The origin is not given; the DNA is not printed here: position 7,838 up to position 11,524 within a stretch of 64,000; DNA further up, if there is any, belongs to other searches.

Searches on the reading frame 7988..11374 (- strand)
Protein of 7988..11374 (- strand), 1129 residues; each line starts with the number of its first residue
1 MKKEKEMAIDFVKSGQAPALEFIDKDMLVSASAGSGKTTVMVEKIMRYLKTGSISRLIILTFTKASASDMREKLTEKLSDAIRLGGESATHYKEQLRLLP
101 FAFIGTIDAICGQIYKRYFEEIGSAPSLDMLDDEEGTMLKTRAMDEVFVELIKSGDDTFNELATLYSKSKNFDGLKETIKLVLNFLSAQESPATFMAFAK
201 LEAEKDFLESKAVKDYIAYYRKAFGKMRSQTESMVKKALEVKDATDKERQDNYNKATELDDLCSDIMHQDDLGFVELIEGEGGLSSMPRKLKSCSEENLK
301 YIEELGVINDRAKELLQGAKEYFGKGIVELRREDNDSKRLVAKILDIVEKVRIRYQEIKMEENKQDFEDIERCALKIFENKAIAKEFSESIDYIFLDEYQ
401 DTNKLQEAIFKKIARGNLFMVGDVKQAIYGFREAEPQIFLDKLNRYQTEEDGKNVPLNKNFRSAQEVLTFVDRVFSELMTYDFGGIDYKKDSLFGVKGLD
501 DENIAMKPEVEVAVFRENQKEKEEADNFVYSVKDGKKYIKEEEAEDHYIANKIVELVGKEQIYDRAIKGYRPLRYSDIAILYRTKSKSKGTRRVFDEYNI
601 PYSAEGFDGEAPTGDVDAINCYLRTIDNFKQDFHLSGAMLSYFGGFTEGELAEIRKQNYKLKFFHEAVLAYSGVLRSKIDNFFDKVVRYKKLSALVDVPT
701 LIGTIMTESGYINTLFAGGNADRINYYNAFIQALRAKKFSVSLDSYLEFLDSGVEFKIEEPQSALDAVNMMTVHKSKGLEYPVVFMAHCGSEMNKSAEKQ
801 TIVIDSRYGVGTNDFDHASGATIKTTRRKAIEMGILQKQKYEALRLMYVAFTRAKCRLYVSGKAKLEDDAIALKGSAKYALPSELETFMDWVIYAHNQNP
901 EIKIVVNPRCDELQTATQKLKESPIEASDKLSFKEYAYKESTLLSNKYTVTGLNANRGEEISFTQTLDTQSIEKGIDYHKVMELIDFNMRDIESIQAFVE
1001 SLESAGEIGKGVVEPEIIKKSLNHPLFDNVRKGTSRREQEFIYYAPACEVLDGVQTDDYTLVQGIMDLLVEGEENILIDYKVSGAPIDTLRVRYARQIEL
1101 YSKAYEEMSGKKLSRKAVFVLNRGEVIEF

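Call 7: search_protein_families(library=pfam, proteins=[window:7988-11374:-], max_evalue=0.001)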
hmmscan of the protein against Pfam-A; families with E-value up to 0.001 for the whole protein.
window:7988-11374:- (1129 aa): 6 families
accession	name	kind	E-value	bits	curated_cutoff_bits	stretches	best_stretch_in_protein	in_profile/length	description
PF00580.27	UvrD-helicase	-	9e-46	157.2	23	1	16-446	5-270/271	UvrD/REP helicase N-terminal domain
PF13361.12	UvrD_C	-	3.3e-19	70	25.6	2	762-861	281-346/350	UvrD-like helicase C-terminal domain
PF13245.12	AAA_19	-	2.4e-16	60.6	25.1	1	24-432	11-134/134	AAA domain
PF13538.12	UvrD_C_2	-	1.2e-08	35.1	27.4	1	771-787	5-21/52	UvrD-like helicase C-terminal domain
PF00270.35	DEAD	-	1.4e-05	25.3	26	1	16-111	4-106/167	DEAD/DEAH box helicase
PF04851.21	ResIII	-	0.00049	20.5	22.5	0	24-81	23-80/164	Type III restriction enzyme, res subunit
